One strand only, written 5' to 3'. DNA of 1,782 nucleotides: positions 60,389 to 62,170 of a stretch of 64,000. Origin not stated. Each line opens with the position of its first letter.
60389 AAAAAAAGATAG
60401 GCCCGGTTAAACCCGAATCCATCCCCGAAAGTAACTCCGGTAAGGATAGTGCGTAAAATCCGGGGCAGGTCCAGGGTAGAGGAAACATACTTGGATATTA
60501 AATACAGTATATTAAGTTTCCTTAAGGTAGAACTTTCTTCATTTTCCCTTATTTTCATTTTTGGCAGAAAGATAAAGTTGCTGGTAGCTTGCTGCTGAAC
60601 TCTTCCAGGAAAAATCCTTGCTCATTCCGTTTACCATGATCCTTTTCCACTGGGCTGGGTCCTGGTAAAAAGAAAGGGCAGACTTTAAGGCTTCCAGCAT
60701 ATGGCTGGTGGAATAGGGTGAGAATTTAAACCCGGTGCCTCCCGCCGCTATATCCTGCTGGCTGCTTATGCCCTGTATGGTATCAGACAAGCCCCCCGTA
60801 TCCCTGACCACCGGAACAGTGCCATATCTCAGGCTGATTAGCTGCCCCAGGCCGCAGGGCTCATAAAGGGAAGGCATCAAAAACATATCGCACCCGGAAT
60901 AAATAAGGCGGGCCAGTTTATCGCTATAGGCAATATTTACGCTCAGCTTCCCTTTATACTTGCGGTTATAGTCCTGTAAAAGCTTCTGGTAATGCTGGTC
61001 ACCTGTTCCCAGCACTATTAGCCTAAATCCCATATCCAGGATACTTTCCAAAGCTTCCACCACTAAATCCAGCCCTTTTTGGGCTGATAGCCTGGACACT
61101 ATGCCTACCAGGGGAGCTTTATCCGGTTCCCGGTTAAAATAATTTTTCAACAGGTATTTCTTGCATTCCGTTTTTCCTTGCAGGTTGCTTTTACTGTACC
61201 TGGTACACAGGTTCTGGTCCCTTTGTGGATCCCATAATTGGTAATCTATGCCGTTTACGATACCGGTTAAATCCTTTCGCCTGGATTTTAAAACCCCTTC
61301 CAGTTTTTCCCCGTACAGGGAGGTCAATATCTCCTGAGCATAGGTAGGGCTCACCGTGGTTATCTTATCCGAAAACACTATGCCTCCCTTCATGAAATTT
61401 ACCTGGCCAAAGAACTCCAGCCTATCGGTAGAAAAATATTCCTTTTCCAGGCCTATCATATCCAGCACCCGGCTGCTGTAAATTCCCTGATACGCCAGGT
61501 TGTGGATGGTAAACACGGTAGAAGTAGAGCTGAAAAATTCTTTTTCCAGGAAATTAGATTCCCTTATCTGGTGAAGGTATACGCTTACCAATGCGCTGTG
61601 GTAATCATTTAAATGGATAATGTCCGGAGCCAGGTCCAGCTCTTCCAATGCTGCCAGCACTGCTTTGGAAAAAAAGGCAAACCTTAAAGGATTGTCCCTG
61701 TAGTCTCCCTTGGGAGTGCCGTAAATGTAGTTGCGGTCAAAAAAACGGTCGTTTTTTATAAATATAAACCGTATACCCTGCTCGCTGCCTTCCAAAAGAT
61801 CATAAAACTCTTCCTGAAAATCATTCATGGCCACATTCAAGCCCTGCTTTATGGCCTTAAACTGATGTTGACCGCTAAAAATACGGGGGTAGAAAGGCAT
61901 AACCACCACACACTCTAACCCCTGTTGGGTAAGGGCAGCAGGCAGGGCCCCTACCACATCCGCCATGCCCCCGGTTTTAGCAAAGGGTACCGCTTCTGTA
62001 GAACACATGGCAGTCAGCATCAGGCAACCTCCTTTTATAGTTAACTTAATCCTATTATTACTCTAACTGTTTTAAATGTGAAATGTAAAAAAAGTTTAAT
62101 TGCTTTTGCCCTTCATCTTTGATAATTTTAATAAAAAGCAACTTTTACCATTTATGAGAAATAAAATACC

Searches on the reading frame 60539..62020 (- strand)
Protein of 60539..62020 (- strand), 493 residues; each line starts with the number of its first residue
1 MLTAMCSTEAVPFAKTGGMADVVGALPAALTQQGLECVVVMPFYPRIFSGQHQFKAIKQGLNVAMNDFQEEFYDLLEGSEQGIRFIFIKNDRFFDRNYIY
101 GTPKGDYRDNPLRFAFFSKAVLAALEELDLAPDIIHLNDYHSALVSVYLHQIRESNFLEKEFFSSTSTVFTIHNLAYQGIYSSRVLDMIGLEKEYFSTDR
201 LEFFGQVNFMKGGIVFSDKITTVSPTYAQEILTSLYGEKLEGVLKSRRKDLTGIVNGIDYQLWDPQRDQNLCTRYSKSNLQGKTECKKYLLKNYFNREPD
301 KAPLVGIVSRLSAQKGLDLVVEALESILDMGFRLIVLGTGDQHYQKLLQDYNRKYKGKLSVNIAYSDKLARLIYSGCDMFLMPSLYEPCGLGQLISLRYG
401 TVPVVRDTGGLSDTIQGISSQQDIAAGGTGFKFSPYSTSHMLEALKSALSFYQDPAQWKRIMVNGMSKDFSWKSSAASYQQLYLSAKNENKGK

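Call 28: search_protein_families(library=pfam, proteins=[window:60539-62020:-])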
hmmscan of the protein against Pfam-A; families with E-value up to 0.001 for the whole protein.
window:60539-62020:- (493 aa): 4 families
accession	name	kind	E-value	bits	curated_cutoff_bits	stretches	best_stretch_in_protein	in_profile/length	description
PF08323.17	Glyco_transf_5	-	5.2e-79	265.8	22.7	1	4-245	3-238/239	Starch synthase catalytic domain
PF00534.26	Glycos_transf_1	-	3.3e-15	56.5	26.4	1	297-459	10-166/172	Glycosyl transferases group 1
PF13692.12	Glyco_trans_1_4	-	2.7e-11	44.3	27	1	303-417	2-118/142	Glycosyl transferases group 1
PF13439.12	Glyco_transf_4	-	1e-05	26.1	28.5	1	17-233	2-150/170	Glycosyltransferase Family 4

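Call 76: find_encoding_contigs(protein=window:60539-62020:-, flank=10000, max_places=2)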
Protein window:60539-62020:- (493 aa): 7 contigs read that carry it; 2 places shown.
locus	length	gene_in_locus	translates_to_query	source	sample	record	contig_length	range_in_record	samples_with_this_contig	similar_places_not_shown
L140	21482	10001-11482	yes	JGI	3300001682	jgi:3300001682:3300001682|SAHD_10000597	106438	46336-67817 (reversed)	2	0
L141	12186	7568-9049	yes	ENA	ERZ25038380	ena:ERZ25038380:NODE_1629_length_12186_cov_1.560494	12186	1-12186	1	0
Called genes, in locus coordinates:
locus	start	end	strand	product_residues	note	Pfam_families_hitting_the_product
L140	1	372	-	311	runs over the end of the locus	PF01820:Dala_Dala_lig_N, PF02655:ATP-grasp_3 (weak), PF02786:CPSase_L_D2, PF08443:RimK (weak), PF02222:ATP-grasp (faint), PF07478:Dala_Dala_lig_C, PF13535:ATP-grasp_4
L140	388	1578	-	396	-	PF00155:Aminotran_1_2, PF12897:Asp_aminotransf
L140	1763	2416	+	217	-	-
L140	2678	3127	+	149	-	-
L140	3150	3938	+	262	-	PF00149:Metallophos, PF13277:YmdB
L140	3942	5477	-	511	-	PF02446:Glyco_hydro_77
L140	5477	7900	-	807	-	PF03065:Glyco_hydro_57, PF12055:DUF3536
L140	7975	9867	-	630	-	PF02922:CBM_48, PF00128:Alpha-amylase (weak), PF02806:Alpha-amylase_C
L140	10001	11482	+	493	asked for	PF08323:Glyco_transf_5, PF13439:Glyco_transf_4 (faint), PF00534:Glycos_transf_1, PF13692:Glyco_trans_1_4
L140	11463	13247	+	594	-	PF01590:GAF (weak), PF13185:GAF_2 (weak), PF14501:HATPase_c_5 (faint), PF00989:PAS (weak), PF08448:PAS_4, PF13426:PAS_9 (weak), PF00512:HisKA, PF02518:HATPase_c, +1 more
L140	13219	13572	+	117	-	PF00072:Response_reg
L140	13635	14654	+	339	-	PF01087:GalP_UDP_transf, PF16268:DUF4921 (faint), PF01230:HIT (faint), PF02744:GalP_UDP_tr_C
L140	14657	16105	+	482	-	PF01171:ATP_bind_3, PF11734:TilS_C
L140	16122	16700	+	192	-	PF00156:Pribosyltran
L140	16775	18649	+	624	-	PF00004:AAA, PF07728:AAA_5 (weak), PF17862:AAA_lid_3, PF01434:Peptidase_M41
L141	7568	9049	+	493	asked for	PF08323:Glyco_transf_5, PF13439:Glyco_transf_4 (faint), PF00534:Glycos_transf_1, PF13692:Glyco_trans_1_4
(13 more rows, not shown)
